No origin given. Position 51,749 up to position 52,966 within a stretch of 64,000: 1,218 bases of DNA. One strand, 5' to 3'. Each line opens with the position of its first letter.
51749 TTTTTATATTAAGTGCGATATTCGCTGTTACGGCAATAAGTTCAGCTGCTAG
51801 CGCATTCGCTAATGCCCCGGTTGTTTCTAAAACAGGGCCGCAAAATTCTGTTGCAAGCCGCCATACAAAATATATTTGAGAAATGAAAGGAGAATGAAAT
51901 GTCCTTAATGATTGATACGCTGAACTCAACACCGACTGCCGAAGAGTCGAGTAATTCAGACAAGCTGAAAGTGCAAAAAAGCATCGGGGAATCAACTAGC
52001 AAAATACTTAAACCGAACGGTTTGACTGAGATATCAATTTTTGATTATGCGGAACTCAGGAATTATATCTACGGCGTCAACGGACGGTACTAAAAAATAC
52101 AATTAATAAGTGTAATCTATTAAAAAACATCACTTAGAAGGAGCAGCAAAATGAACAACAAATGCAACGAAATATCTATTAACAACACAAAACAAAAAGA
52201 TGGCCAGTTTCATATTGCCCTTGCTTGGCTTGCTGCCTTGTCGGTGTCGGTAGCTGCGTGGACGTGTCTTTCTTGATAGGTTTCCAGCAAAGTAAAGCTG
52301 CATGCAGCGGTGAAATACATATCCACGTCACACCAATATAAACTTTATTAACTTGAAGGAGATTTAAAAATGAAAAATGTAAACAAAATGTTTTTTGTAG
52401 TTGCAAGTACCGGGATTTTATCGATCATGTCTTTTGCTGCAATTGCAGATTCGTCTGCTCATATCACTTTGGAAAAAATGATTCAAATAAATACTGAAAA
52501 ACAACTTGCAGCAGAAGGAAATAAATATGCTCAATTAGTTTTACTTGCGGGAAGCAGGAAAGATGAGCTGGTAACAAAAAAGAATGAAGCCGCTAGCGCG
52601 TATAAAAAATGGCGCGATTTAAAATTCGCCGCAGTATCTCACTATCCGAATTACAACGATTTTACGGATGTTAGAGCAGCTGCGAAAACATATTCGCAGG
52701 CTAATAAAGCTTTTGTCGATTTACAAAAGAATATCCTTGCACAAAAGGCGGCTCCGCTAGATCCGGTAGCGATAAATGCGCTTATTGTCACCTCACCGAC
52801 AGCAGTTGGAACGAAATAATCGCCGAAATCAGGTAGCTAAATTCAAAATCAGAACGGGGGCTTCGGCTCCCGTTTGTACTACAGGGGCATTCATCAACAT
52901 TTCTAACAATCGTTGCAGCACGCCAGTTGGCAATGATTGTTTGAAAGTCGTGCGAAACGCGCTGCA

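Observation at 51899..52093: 64-aa protein is a minimised paralogue of the secA-argJ cNMP-binding protein and keeps only its termini and one strand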

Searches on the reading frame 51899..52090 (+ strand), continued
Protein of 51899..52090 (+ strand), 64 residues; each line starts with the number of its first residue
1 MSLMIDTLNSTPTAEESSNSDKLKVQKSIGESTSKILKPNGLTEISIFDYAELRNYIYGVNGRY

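Call 68: find_homologous_proteins(query=A5, max_evalue=0.001)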
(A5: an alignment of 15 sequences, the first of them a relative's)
Query A5 (15 sequences) (64 aa, profile of the alignment): 248 proteins with E <= 0.001 among 1391 candidates; the best 120 are listed.
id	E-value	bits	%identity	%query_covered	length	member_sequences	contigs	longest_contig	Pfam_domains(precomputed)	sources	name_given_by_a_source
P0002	2.1e-45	171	41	100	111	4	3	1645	-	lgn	-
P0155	2.7e-41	158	88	27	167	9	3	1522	PF00027.36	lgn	-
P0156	3.1e-41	158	32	61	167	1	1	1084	PF00027.36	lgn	-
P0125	7.9e-41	157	32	77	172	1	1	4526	PF00027.36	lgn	-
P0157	1.2e-40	156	82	27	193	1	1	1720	PF00027.36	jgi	jgi:CRP/FNR family cyclic AMP-dependent transcriptional regulator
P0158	1.2e-40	156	82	27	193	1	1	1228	PF00027.36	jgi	jgi:CRP/FNR family cyclic AMP-dependent transcriptional regulator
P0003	1.3e-40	156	42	100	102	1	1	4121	-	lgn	-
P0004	3.6e-40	154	40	100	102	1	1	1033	-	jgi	jgi:CRP/FNR family transcriptional regulator, cyclic AMP receptor protein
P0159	6.2e-40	154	82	27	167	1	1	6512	PF00027.36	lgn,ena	-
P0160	7.5e-40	153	70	67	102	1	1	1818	-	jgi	jgi:hypothetical protein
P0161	2.2e-36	142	82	27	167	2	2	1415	PF00027.36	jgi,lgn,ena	-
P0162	1.1e-35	140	82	27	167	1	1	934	PF00027.36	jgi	jgi:signal-transduction protein with cAMP-binding, CBS, and nucleotidyltransferase domain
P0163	2.4e-35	139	82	27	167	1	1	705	PF00027.36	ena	-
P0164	2.6e-35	139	82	27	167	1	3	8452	PF00027.36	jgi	jgi:hypothetical protein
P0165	2.7e-35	139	82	27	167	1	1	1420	PF00027.36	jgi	jgi:hypothetical protein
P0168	1.9e-31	127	92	20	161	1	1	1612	PF00027.36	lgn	-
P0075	4.4e-31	125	77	20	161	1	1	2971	PF00027.36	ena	-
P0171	4.7e-31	125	69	20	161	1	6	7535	PF00027.36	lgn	-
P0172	7.7e-31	125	41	42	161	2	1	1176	PF00027.36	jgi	jgi:CRP/FNR family cyclic AMP-dependent transcriptional regulator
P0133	9.0e-31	124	33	66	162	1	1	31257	PF00027.36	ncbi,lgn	ncbi:MAG TPA: cyclic nucleotide-binding domain-containing protein [Gallionella sp.]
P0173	1.3e-30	124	85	20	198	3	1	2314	PF00027.36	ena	-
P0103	1.3e-30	124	77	20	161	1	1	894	PF00027.36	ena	-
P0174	1.9e-30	123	75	25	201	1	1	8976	PF00027.36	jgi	-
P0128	2.0e-30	123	54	38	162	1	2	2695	-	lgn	-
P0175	2.1e-30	123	86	22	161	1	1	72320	PF00027.36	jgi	jgi:CRP/FNR family cyclic AMP-dependent transcriptional regulator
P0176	2.1e-30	123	86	22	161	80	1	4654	PF00027.36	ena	-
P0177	2.3e-30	123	80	23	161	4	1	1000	PF00027.36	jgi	-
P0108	2.7e-30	123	77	20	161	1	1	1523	PF00027.36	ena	-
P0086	2.7e-30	123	77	20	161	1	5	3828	PF00027.36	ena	-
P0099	2.8e-30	123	77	20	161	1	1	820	PF00027.36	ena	-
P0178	3.9e-30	122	79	22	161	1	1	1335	PF00027.36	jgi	jgi:CRP/FNR family cyclic AMP-dependent transcriptional regulator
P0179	3.9e-30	122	69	20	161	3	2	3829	PF00027.36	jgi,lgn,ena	-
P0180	5.0e-30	122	77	20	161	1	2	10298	PF00027.36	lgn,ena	-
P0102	6.2e-30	122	77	20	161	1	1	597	PF00027.36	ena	-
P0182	1.2e-29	121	25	75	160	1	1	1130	PF00027.36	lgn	-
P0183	1.6e-29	120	71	22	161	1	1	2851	PF00027.36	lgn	-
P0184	1.6e-29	120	77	20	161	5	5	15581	PF00027.36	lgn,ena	-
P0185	2.1e-29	120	85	20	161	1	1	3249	PF00027.36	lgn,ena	-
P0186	2.4e-29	120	77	20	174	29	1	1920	PF00027.36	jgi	jgi:CRP-like cAMP-binding protein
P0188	3.1e-29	119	79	22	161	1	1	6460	PF00027.36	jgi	jgi:CRP/FNR family cyclic AMP-dependent transcriptional regulator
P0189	3.3e-29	119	62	20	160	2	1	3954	PF00027.36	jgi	jgi:CRP/FNR family cyclic AMP-dependent transcriptional regulator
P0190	4.4e-29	119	77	20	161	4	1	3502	PF00027.36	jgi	jgi:CRP/FNR family cyclic AMP-dependent transcriptional regulator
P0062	5.1e-29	119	71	22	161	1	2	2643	PF00027.36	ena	-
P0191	8.8e-29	118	71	22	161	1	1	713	PF00027.36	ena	-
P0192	9.6e-29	118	64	22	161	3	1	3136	PF00027.36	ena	-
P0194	1.4e-28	117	77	20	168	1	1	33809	PF00027.36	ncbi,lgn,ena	-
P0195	1.8e-28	117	79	22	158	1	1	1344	PF00027.36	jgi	jgi:CRP-like cAMP-binding protein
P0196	1.8e-28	117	37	42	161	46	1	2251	PF00027.36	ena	-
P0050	2.5e-28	116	71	22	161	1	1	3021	PF00027.36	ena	-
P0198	2.6e-28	116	48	33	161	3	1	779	PF00027.36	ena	-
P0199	2.6e-28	116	71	22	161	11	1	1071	PF00027.36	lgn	-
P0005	3.4e-28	116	69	20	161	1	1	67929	PF00027.36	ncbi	-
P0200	4.7e-28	116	71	22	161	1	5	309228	PF00027.36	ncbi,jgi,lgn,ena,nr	ncbi:MAG: Crp/Fnr family transcriptional regulator [Gallionellales bacterium GWA2_60_142]|jgi:CRP-li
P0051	4.8e-28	116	71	22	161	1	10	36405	PF00027.36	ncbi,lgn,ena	-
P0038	4.8e-28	116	71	22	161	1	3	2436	PF00027.36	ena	-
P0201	5.9e-28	115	71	27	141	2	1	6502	PF00027.36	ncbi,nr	ncbi:MAG TPA: cyclic nucleotide-binding domain-containing protein, partial [Gallionella sp.]|nr:cycl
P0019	6.8e-28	115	71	22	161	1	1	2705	PF00027.36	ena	-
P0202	7.5e-28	115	71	22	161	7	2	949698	PF00027.36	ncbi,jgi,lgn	jgi:CRP-like cAMP-binding protein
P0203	7.6e-28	115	71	22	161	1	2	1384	PF00027.36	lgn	-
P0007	9.8e-28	115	71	22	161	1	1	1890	PF00027.36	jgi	jgi:CRP/FNR family transcriptional regulator, cyclic AMP receptor protein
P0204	9.9e-28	115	26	75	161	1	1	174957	PF00027.36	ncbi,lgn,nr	ncbi:MAG: cyclic nucleotide-binding domain-containing protein [Gallionella sp.]|nr:cyclic nucleotide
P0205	1.3e-27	114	71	22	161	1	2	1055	PF00027.36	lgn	-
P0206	1.5e-27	114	71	22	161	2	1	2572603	PF00027.36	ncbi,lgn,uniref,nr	ncbi:hypothetical protein FGKAn22_21560 [Ferrigenium kumadai]|uniref:Cyclic nucleotide-binding domai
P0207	1.7e-27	114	64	22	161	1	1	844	PF00027.36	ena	-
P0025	2.2e-27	113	71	22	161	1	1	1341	PF00027.36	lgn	-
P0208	2.4e-27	113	77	20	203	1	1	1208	PF00027.36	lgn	-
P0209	2.7e-27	113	71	22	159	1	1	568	PF00027.36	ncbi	-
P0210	3.0e-27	113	71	22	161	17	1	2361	PF00027.36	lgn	-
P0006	3.0e-27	113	71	22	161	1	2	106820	PF00027.36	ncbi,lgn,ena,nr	ncbi:MAG: cyclic nucleotide-binding domain-containing protein [Nitrosomonadales bacterium]|nr:cyclic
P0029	3.1e-27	113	71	22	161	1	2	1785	PF00027.36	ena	-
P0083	3.3e-27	113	71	22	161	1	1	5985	PF00027.36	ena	-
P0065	3.3e-27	113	71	22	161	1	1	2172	PF00027.36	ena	-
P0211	3.3e-27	113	71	22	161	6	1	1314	PF00027.36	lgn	-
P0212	3.6e-27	113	71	22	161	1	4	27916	PF00027.36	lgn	-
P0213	3.6e-27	113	71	22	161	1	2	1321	PF00027.36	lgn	-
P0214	3.7e-27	113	71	22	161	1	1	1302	PF00027.36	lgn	-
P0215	4.6e-27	112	71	22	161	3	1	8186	PF00027.36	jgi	jgi:CRP-like cAMP-binding protein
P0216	4.7e-27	112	71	22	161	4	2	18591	PF00027.36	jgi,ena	-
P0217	5.4e-27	112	71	22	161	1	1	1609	PF00027.36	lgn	-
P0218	6.6e-27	112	41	42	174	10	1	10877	PF00027.36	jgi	jgi:CRP/FNR family transcriptional regulator, cyclic AMP receptor protein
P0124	8.8e-27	111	71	22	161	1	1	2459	PF00027.36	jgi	-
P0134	1.0e-26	111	58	38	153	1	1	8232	PF00027.36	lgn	-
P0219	1.1e-26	111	79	22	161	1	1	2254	PF00027.36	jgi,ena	jgi:CRP-like cAMP-binding protein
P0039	1.1e-26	111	71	22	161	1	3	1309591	PF00027.36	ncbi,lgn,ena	-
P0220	1.2e-26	111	71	22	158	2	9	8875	PF00027.36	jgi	jgi:CRP-like cAMP-binding protein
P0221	1.3e-26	111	71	22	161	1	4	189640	PF00027.36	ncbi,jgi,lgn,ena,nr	ncbi:MAG TPA: cyclic nucleotide-binding domain-containing protein [Gallionella sp.]|jgi:CRP-like cAM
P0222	1.3e-26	111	52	33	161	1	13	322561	PF00027.36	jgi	jgi:CRP/FNR family cyclic AMP-dependent transcriptional regulator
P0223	1.7e-26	111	71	22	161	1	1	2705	PF00027.36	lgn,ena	-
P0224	1.9e-26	110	52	33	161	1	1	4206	PF00027.36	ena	-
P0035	2.2e-26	110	71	22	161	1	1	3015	PF00027.36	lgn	-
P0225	2.2e-26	110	71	22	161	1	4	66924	PF00027.36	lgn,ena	-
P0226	2.3e-26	110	41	42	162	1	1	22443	PF00027.36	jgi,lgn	jgi:CRP-like cAMP-binding protein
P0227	2.5e-26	110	71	22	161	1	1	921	PF00027.36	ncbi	-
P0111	2.5e-26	110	71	22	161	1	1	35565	PF00027.36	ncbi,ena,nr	ncbi:MAG: cyclic nucleotide-binding domain-containing protein [Gallionella sp.]|nr:cyclic nucleotide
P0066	4.2e-26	109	71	22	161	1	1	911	PF00027.36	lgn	-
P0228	4.3e-26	109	71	22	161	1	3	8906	PF00027.36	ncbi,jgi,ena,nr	ncbi:MAG: Crp/Fnr family transcriptional regulator [Gallionellales bacterium GWA2_59_43]|nr:MAG: Crp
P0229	4.8e-26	109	52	33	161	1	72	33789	PF00027.36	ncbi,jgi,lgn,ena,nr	ncbi:MAG: Crp/Fnr family transcriptional regulator [Gallionellales bacterium CG_4_10_14_3_um_filter_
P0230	4.8e-26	109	52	33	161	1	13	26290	PF00027.36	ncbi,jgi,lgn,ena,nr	ncbi:MAG: Crp/Fnr family transcriptional regulator [Gallionellales bacterium CG_4_8_14_3_um_filter_5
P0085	5.2e-26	109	64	22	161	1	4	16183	PF00027.36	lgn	-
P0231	5.9e-26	109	77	20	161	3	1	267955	PF00027.36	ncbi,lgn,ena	-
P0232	6.1e-26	109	71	22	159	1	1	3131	PF00027.36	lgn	-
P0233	6.7e-26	109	71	22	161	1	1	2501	PF00027.36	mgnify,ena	mgnify:CR=1 FL=1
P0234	6.8e-26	109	57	33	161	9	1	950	PF00027.36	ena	-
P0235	6.8e-26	109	71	22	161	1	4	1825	PF00027.36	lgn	-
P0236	7.0e-26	109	71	22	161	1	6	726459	PF00027.36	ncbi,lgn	-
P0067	7.2e-26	109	71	22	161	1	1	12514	PF00027.36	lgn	-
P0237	8.6e-26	108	71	22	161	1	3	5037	PF00027.36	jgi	-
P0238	9.7e-26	108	79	22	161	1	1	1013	PF00027.36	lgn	-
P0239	1.2e-25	108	48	33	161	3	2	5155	PF00027.36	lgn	-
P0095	1.3e-25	108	71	22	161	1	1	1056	PF00027.36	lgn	-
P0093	1.4e-25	108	71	22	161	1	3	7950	PF00027.36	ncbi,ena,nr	ncbi:MAG: Crp/Fnr family transcriptional regulator [Betaproteobacteria bacterium RBG_16_56_24]|nr:MA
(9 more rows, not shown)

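Call 74: list_cluster_members(proteins=[P0001, P0005, P0131, P0133, P0206])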
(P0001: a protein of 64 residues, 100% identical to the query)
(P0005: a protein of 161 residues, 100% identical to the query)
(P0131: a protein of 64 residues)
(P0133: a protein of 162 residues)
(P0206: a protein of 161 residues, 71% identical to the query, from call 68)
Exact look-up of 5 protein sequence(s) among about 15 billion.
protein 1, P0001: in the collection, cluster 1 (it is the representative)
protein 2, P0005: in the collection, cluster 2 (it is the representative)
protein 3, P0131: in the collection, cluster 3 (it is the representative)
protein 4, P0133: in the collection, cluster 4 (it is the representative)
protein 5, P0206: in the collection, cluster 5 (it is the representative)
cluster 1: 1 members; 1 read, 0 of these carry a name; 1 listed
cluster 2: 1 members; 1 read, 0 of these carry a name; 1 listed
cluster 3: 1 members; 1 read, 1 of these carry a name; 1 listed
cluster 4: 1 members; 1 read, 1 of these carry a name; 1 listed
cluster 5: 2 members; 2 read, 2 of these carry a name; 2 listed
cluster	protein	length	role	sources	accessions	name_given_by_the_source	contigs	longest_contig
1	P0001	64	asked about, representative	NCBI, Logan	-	-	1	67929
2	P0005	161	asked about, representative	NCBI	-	-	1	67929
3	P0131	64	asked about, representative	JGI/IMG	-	hypothetical protein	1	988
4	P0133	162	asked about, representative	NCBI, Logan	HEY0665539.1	MAG TPA: cyclic nucleotide-binding domain-containing protein [Gallionella sp.]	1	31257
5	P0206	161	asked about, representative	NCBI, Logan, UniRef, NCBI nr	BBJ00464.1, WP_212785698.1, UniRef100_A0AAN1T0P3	hypothetical protein FGKAn22_21560 [Ferrigenium kumadai] | Cyclic nucleotide-binding domain-containing protein n=1 Tax=Ferrigenium kumadai ... | cyclic nucleotide-binding domain-containing protein [Ferrigenium kumadai]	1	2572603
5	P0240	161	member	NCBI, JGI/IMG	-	CRP-like cAMP-binding protein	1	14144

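Call 75: find_encoding_contigs(protein=P0206, flank=5000, max_places=2)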
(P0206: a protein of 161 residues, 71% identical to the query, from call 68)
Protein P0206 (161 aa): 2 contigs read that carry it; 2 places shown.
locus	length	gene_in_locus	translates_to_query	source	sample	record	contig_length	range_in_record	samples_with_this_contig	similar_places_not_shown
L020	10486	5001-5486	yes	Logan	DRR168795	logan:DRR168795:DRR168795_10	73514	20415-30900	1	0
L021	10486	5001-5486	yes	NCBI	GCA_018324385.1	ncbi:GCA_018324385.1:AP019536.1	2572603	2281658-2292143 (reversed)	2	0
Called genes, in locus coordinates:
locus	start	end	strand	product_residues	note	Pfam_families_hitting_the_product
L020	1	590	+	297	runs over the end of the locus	PF03331:LpxC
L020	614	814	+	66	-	-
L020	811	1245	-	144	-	PF05258:DciA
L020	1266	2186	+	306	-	PF01551:Peptidase_M23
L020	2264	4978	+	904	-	PF07517:SecA_DEAD, PF00270:DEAD (faint), PF01043:SecA_PP_bind, PF21090:P-loop_SecA, PF07516:SecA_SW, PF02810:SEC-C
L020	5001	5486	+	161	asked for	PF00027:cNMP_binding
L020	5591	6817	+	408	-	PF01960:ArgJ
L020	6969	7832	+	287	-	PF05673:DUF815, PF13191:AAA_16, PF13401:AAA_22 (weak), PF20720:nSTAND3 (weak)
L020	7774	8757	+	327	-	PF00293:NUDIX, PF14815:NUDIX_4, PF02581:TMP-TENI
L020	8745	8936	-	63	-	PF03884:YacG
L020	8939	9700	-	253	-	PF07072:ZapD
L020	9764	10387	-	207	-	PF01121:CoaE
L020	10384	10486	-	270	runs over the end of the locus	PF06750:A24_N_bact, PF01478:Peptidase_A24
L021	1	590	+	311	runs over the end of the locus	PF03331:LpxC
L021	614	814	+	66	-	-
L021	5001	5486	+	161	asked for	PF00027:cNMP_binding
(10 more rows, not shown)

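Call 84: search_protein_families(library=pfam, proteins=[P0125, P0003], max_evalue=10)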
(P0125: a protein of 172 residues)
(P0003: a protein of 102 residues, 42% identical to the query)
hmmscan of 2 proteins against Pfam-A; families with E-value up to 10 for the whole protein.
P0125 (172 aa): 1 family
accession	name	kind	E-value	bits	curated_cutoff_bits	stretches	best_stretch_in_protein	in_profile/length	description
PF00027.35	cNMP_binding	-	1e-07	32.3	27.5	1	43-129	2-86/89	Cyclic nucleotide-binding domain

P0003 (102 aa): 0 families

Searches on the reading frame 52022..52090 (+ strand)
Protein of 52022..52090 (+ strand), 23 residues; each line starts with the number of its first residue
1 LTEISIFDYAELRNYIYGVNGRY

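Call 81: search_solved_structures(query=window:52022-52090:+, max_evalue=10, show_alignments=3)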
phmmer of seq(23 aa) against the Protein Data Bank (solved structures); distinct sequences matched with E-value up to 10: 3.
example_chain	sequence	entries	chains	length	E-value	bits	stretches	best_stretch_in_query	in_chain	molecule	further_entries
5nrm_B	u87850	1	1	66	0.16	15.2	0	4-18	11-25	DocCel5: Type I dockerin repeat domain from A. cellulolyticus family 5 endoglucanase WP_01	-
5nrk_B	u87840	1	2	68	0.17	15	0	4-18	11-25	DocCel5: Type I dockerin repeat domain from A. cellulolyticus family 5 endoglucanase WP_01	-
2vn6_B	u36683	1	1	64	0.36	14.1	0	3-19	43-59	ENDOGLUCANASE A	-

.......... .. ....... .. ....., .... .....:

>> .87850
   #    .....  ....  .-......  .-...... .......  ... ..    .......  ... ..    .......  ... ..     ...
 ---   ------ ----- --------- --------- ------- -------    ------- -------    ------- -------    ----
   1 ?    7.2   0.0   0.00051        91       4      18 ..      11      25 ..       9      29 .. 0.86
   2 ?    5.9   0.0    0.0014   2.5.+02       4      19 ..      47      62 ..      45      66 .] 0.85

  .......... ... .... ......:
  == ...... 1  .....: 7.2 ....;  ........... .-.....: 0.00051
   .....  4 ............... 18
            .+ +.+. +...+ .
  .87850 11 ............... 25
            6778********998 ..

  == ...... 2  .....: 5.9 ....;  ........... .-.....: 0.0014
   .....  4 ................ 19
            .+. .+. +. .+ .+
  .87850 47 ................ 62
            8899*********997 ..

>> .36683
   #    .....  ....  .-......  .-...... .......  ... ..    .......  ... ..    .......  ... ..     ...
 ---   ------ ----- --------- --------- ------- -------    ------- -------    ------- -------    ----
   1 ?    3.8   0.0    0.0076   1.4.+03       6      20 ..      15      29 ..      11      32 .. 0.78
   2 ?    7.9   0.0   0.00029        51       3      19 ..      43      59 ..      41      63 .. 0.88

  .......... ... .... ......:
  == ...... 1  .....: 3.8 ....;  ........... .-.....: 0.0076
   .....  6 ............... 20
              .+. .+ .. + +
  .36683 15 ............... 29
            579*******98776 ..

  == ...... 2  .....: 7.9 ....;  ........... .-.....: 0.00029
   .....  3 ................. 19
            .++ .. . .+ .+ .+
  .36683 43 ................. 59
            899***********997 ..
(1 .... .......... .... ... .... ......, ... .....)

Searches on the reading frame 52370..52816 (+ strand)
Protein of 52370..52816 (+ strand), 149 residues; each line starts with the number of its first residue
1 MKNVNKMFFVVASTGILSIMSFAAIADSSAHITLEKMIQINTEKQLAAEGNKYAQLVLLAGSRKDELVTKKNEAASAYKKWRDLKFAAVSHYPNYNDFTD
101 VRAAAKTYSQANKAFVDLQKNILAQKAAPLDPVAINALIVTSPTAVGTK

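Call 8: search_protein_families(library=pfam, proteins=[window:52370-52816:+], max_evalue=0.01)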
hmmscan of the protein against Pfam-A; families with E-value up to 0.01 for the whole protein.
window:52370-52816:+ (149 aa): 1 family
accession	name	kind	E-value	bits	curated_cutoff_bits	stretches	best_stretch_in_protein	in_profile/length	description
PF15867.10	Dynein_attach_N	-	0.0092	16.4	27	0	73-105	15-47/68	Dynein attachment factor N-terminus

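Call 63: search_protein_families(library=ncbifam, proteins=[window:52370-52816:+], max_evalue=0.01)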
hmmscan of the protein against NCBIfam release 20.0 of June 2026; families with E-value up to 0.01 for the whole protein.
window:52370-52816:+ (149 aa): 1 family
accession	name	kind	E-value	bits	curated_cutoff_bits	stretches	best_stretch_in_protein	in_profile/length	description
NF041599.1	reg_PtrA_PA2808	domain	0.00097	19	31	1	8-43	4-38/46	co-regulatory protein PtrA N-terminal domain-containing protein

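Call 64: search_protein_families(library=padloc, proteins=[window:52370-52816:+], max_evalue=0.01)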
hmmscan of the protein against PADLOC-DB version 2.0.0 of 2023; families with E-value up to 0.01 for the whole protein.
window:52370-52816:+ (149 aa): 0 families
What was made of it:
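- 52370..52819 (+): Fourth cassette gene: 149-aa protein with a signal peptide, helical. No family match (calls 8, 63, 64).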
